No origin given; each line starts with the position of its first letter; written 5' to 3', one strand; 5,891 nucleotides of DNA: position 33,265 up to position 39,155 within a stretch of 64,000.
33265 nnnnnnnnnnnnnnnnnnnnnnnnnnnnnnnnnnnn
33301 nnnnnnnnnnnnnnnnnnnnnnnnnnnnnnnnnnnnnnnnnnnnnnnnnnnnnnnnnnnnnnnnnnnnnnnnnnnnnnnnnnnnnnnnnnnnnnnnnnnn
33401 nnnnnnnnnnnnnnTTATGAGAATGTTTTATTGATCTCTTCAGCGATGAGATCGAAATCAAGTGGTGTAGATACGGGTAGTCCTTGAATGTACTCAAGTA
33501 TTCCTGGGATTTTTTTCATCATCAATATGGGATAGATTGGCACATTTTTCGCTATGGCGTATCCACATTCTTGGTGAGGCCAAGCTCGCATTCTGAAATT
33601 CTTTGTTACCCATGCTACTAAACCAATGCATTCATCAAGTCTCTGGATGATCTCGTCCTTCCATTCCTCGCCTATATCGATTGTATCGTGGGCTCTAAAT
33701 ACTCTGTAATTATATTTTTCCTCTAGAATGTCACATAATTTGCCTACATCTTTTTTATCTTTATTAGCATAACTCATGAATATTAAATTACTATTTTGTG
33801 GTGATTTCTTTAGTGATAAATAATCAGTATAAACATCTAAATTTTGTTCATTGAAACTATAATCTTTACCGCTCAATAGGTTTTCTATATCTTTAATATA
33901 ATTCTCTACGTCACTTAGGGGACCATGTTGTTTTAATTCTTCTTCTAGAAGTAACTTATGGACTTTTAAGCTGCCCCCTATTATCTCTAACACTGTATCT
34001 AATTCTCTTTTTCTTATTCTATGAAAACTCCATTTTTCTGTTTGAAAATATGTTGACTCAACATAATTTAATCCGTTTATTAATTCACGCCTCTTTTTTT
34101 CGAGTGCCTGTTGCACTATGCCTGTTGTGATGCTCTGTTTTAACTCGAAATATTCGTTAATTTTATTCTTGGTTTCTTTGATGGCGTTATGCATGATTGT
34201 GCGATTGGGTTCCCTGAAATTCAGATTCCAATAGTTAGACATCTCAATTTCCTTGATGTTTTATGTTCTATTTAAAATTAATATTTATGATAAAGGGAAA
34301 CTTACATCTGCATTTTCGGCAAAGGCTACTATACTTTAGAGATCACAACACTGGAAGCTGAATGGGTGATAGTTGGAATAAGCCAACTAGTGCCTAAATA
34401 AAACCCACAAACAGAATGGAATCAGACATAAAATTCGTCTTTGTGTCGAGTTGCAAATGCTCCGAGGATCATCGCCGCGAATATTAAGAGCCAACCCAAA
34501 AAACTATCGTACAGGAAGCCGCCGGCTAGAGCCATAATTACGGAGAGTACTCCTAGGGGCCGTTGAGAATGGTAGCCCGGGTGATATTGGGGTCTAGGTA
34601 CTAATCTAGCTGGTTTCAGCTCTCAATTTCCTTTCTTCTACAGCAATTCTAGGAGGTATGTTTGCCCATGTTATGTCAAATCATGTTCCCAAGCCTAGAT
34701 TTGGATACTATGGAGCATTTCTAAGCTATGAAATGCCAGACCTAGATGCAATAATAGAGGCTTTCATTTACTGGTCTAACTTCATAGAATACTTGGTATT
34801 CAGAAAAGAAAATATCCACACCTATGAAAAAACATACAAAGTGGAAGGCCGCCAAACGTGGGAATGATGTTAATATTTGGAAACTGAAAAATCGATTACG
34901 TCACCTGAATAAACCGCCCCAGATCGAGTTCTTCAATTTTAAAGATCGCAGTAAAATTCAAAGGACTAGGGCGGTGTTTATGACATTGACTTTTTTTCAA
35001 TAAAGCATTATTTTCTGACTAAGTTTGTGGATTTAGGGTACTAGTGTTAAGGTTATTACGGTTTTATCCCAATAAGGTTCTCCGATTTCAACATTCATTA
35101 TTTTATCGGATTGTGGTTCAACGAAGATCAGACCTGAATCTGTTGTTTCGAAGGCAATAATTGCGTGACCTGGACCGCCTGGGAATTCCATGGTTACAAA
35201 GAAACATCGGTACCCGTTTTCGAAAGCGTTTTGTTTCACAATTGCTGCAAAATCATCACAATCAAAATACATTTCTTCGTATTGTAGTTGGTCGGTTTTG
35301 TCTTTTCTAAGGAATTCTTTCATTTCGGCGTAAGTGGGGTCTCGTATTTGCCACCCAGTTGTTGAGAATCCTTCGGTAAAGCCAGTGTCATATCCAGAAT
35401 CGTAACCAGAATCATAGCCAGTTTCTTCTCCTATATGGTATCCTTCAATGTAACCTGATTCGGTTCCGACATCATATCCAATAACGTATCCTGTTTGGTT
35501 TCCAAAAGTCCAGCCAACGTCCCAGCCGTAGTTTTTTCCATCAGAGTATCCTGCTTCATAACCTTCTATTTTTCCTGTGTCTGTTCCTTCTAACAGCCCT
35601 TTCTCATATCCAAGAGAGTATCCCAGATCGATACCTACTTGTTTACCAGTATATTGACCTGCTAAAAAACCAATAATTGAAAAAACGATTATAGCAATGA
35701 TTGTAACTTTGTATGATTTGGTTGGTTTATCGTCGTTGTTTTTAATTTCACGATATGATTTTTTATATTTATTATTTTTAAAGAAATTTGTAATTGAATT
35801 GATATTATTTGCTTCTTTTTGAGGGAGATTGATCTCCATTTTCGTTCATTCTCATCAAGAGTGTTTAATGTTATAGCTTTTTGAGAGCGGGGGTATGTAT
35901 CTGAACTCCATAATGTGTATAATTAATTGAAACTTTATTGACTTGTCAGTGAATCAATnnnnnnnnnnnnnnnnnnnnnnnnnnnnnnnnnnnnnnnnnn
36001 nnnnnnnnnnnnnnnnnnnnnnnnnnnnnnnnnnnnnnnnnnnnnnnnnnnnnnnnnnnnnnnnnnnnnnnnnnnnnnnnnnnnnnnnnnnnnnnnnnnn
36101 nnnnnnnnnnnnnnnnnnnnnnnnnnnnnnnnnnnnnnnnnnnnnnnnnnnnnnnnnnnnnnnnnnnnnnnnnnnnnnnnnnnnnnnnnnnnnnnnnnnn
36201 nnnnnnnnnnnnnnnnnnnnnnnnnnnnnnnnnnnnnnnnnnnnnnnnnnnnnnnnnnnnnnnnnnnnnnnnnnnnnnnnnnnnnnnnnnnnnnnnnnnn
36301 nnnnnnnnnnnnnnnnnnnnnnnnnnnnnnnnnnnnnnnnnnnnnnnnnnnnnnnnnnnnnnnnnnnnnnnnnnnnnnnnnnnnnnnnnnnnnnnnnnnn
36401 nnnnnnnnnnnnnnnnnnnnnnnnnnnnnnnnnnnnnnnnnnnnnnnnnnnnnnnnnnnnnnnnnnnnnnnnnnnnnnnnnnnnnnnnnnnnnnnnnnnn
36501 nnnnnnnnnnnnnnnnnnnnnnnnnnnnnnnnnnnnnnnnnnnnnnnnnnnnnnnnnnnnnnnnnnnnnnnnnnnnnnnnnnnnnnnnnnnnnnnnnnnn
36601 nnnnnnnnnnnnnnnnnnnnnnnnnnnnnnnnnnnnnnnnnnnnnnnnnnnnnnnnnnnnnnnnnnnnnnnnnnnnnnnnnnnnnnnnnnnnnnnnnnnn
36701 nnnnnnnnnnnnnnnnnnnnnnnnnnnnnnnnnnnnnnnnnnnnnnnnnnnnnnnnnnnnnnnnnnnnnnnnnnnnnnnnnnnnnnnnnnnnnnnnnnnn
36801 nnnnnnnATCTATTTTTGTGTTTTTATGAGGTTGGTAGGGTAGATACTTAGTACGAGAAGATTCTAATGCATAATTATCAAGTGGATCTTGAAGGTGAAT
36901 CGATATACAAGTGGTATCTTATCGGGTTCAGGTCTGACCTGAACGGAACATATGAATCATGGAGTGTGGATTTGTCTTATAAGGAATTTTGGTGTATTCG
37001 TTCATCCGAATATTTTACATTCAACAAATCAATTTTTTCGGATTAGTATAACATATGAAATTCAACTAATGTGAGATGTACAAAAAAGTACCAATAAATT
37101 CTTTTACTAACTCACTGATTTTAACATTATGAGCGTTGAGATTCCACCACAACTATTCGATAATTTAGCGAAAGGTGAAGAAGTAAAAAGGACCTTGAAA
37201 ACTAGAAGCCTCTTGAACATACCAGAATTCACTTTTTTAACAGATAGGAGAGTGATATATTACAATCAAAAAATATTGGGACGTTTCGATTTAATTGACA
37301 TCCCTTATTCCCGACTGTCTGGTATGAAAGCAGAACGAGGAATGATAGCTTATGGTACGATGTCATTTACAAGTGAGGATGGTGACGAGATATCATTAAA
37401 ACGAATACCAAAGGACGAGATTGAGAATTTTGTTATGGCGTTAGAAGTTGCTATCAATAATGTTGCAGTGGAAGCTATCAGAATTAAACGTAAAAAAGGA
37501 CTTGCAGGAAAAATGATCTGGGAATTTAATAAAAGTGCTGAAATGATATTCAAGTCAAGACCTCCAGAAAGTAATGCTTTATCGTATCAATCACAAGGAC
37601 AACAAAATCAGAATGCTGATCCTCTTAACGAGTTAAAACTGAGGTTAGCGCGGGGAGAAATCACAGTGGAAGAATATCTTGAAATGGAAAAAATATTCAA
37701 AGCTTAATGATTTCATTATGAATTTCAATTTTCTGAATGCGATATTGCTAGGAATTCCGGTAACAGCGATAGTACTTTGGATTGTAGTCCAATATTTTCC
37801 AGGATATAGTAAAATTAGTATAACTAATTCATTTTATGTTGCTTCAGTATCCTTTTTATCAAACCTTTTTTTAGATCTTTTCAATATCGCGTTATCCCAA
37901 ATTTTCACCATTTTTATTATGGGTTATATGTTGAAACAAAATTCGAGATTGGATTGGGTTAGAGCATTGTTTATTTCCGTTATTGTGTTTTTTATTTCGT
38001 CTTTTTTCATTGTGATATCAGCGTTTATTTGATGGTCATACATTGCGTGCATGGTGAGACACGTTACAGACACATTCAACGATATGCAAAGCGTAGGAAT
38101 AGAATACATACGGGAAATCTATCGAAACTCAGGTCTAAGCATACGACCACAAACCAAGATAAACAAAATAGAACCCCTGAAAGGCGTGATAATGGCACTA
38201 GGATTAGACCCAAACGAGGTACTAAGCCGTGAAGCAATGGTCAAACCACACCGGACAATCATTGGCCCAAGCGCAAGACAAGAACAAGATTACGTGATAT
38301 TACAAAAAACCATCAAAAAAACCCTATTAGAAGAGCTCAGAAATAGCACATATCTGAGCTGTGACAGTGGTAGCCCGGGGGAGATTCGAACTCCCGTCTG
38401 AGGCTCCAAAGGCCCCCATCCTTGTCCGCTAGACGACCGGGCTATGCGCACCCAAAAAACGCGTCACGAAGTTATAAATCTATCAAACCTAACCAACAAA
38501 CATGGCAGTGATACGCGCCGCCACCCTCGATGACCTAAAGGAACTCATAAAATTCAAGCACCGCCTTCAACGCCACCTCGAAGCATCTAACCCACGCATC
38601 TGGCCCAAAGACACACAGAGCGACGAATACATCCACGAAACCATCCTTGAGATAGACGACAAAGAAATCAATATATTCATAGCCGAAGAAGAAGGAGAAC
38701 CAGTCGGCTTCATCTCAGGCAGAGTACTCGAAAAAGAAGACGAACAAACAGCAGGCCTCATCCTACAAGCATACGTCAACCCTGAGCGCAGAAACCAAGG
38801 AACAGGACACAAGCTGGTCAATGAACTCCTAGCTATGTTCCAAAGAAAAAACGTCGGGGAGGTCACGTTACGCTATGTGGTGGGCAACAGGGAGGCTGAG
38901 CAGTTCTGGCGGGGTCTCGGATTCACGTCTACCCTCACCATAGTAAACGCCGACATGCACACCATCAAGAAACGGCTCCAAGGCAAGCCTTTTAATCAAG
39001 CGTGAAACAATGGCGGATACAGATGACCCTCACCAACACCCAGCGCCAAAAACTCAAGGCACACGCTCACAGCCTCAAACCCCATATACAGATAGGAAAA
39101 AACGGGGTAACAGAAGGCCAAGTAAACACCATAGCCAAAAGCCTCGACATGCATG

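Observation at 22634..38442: tRNA-Gln integration hotspot with at least seven stacked att remnants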

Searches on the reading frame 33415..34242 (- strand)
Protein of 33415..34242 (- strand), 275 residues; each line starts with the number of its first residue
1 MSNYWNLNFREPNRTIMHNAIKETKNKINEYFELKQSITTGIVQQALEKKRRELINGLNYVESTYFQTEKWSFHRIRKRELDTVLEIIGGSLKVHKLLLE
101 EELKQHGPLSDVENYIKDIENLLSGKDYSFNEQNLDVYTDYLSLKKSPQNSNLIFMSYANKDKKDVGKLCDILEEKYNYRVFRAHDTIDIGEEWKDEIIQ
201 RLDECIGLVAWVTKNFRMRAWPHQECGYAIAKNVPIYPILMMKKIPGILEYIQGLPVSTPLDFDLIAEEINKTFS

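Call 9: search_protein_families(library=pfam, max_evalue=0.01, proteins=[window:33415-34242:-])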
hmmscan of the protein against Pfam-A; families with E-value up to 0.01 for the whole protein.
window:33415-34242:- (275 aa): 1 family
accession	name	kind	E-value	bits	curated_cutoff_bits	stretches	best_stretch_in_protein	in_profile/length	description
PF13676.11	TIR_2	-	6.8e-12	46.4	28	1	154-253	1-104/122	TIR domain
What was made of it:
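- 33370..34569 (+): Segment D: an att copy (23 nt tRNA-like, one gap) followed only by a TIR-domain protein (33415-34242, -). Pfam TIR_2 at 6.8e-12 (call 9).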

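Call 29: search_protein_families(library=padloc, max_evalue=0.01, proteins=[window:33415-34242:-])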
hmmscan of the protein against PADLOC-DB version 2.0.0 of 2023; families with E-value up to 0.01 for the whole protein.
window:33415-34242:- (275 aa): 3 families
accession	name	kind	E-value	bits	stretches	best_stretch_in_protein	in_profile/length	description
PDLC00434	ThsB1|ThsB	-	2.3e-05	21.6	1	153-242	140-229/396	TIR-like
PDLC05062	PDC-S66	-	9.8e-05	19.9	1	139-226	136-223/282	-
PDLC00430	ThsB1|ThsB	-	0.0022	15.6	1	110-182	23-95/269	TIR-like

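Call 30: search_protein_families(library=ncbifam, max_evalue=0.01, proteins=[window:33415-34242:-])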
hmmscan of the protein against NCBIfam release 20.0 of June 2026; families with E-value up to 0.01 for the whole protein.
window:33415-34242:- (275 aa): 3 families
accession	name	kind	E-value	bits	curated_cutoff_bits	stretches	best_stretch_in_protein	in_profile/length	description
NF042941.1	Retron_TIR_antiphage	equivalog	8.4e-08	31.4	600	1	150-234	338-422/464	TIR domain-containing anti-phage reverse transcriptase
NF058526.1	Thoeris_type3_ThcB4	equivalog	1.6e-07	30.5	220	1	153-240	129-216/375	Thoeris type III anti-phage system protein ThcB4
TIGR04368.1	Glu_2_3_NH3_mut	equivalog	0.00075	18.2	650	1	15-79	4-69/404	glutamate 2,3-aminomutase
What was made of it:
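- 33370..34569 (+): Weak ThsB-like hits in PADLOC and NCBIfam (calls 29, 30).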

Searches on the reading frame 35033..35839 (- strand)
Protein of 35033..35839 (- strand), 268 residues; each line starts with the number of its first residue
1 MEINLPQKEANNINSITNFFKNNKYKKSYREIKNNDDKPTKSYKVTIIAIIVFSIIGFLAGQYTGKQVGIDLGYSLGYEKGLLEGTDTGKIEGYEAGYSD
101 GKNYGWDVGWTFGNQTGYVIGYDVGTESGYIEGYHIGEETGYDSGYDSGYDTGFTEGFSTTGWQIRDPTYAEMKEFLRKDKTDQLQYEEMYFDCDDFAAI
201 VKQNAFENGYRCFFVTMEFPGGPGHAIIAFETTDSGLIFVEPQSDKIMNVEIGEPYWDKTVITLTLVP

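Call 10: search_protein_families(library=pfam, max_evalue=0.01, proteins=[window:35033-35839:-])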
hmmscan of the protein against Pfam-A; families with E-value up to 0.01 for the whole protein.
window:35033-35839:- (268 aa): 1 family
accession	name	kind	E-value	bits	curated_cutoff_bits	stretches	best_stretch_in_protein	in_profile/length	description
PF09811.14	Yae1_N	-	4.6e-06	26.7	27.5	1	77-109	1-33/39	Essential protein Yae1, N terminal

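Call 29: search_protein_families(library=padloc, max_evalue=0.01, proteins=[window:35033-35839:-])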
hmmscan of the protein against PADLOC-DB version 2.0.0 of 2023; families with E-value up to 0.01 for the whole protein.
window:35033-35839:- (268 aa): 0 families

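Call 30: search_protein_families(library=ncbifam, max_evalue=0.01, proteins=[window:35033-35839:-])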
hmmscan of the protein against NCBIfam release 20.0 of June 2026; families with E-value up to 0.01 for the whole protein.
window:35033-35839:- (268 aa): 4 families
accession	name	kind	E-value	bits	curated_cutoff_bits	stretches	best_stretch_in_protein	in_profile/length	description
NF004270.2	PRK05687.2-1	equivalog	2.1e-10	40.6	180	2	121-166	46-91/223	flagellar assembly protein FliH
NF009925.1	PRK13386.1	equivalog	4e-09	36.1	192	2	119-161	40-82/228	flagellar assembly protein FliH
NF004267.1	PRK05687.1-3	equivalog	5.6e-09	35.5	293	2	65-104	79-118/266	flagellar assembly protein FliH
NF004266.1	PRK05687.1-1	equivalog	1.5e-07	31.1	260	1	127-178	55-105/230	flagellar assembly protein FliH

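Call 59: search_protein_families(library=phrogs, max_evalue=0.1, proteins=[window:35033-35839:-])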
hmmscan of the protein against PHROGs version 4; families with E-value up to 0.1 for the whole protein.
window:35033-35839:- (268 aa): 3 families
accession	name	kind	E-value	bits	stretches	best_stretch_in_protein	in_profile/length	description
phrog_4785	-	unknown function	8.8e-10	40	2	122-159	43-80/94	-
phrog_22557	-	unknown function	0.0023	19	1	44-150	2-106/136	-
phrog_28631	-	unknown function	0.064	12.9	1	215-253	462-502/550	-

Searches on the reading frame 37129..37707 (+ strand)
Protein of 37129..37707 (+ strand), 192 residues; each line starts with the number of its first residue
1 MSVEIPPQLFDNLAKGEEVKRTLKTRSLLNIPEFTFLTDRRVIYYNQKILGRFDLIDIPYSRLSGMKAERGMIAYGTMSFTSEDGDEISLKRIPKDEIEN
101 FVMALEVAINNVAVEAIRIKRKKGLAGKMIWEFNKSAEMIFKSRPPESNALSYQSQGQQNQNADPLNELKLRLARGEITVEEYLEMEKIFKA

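Call 10: search_protein_families(library=pfam, max_evalue=0.01, proteins=[window:37129-37707:+])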
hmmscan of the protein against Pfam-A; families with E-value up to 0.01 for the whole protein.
window:37129-37707:+ (192 aa): 2 families
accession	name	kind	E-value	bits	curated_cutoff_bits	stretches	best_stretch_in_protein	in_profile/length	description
PF14470.12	bPH_3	-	7.3e-09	36.4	23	1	14-105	2-93/95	Bacterial PH domain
PF09851.14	SHOCT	-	3e-05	24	27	1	164-186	1-23/28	Short C-terminal domain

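Call 29: search_protein_families(library=padloc, max_evalue=0.01, proteins=[window:37129-37707:+])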
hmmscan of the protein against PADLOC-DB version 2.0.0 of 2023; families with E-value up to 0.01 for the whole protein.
window:37129-37707:+ (192 aa): 0 families

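Call 30: search_protein_families(library=ncbifam, max_evalue=0.01, proteins=[window:37129-37707:+])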
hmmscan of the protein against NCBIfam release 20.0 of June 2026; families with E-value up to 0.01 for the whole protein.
window:37129-37707:+ (192 aa): 1 family
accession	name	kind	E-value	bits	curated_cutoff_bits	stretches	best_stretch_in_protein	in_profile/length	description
NF010743.0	PRK14145.1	equivalog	0.005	16.7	186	1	148-192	33-77/200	nucleotide exchange factor GrpE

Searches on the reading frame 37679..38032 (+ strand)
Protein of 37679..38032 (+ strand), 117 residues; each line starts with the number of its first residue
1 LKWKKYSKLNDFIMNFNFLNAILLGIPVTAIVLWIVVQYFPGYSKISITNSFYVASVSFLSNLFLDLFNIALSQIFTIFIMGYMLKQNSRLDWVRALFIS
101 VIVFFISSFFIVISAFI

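Call 10: search_protein_families(library=pfam, max_evalue=0.01, proteins=[window:37679-38032:+])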
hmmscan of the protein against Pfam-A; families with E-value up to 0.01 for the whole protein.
window:37679-38032:+ (117 aa): 0 families

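Call 29: search_protein_families(library=padloc, max_evalue=0.01, proteins=[window:37679-38032:+])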
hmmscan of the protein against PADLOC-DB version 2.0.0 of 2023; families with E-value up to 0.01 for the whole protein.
window:37679-38032:+ (117 aa): 0 families

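Call 30: search_protein_families(library=ncbifam, max_evalue=0.01, proteins=[window:37679-38032:+])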
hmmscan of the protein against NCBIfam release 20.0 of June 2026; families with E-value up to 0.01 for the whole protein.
window:37679-38032:+ (117 aa): 0 families

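Call 59: search_protein_families(library=phrogs, max_evalue=0.1, proteins=[window:37679-38032:+])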
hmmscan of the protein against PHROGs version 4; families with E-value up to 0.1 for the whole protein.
window:37679-38032:+ (117 aa): 1 family
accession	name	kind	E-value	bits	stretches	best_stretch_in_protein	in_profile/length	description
phrog_27244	-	unknown function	0.066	14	1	34-78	33-77/170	-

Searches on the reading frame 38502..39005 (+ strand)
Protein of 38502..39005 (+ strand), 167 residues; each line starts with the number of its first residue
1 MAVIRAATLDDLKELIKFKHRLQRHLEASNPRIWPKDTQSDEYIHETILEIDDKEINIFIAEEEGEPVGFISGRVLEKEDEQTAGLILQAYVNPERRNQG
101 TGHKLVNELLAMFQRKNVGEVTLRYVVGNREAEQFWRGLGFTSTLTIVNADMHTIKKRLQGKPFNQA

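Call 10: search_protein_families(library=pfam, max_evalue=0.01, proteins=[window:38502-39005:+])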
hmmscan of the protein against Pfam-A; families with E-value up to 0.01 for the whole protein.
window:38502-39005:+ (167 aa): 6 families
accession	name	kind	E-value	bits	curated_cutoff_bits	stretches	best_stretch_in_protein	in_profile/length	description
PF00583.31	Acetyltransf_1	-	1.5e-14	54.7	20.7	1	24-141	6-116/116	Acetyltransferase (GNAT) family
PF13508.13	Acetyltransf_7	-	4.9e-12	46.5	27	1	57-142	4-83/84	Acetyltransferase (GNAT) domain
PF13420.13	Acetyltransf_4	-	2.5e-10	41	24.3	1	4-143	1-136/155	Acetyltransferase (GNAT) domain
PF13673.13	Acetyltransf_10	-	5.3e-09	36.6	23.6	1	50-144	25-110/128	Acetyltransferase (GNAT) domain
PF13302.13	Acetyltransf_3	-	5e-06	27.7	25.4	1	3-142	3-138/138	Acetyltransferase (GNAT) domain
PF08445.16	FR47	-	0.00025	21.4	22.1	1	84-144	21-80/86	FR47-like protein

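Call 13: find_encoding_contigs(protein=window:38502-39005:+, flank=10000, max_places=10)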
Protein window:38502-39005:+ (167 aa): no gene with exactly this product is on record in the collection.

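Call 16: find_related_loci(query=window:38502-39005:+, collection=genome_contigs, flank=10000)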
Query window:38502-39005:+ (167 aa) in genome_contigs; peptide patterns used: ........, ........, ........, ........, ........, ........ (x = any residue, [..] = any of these).
63 stretches matched a pattern, but none encodes a relative of the query by tblastn (E <= 1e-3).

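Call 54: find_related_loci(query=window:38502-39005:+, collection=metagenome_contigs, flank=10000)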
Query window:38502-39005:+ (167 aa) in metagenome_contigs; peptide patterns used: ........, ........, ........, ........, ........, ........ (x = any residue, [..] = any of these).
142 stretches matched a pattern, but none encodes a relative of the query by tblastn (E <= 1e-3).

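Call 56: find_homologous_proteins(query=window:38502-39005:+, max_evalue=1e-10)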
Query window:38502-39005:+ (167 aa): 3 proteins with E <= 1e-10 among 27 candidates.
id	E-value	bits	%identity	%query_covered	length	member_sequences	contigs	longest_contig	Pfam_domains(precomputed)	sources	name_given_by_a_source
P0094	3.4e-105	367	100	100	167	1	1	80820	PF13673.14,PF13420.14,PF13302.14,PF13508.14,PF00583.32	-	-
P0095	2.0e-34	137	46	96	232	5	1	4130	PF13673.14,PF13302.14,PF13508.14,PF08445.17,PF00583.32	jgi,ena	-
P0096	1.7e-23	101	37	94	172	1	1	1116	PF13673.14,PF13508.14,PF08445.17,PF13880.13,PF00583.32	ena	-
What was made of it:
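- On tRNA-gene integration array made by tyrosine-recombinase elements: The best GNAT homologue is 46% identical (call 56).
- Tried and rejected: GNAT homologues reach only 46% identity (call 56).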
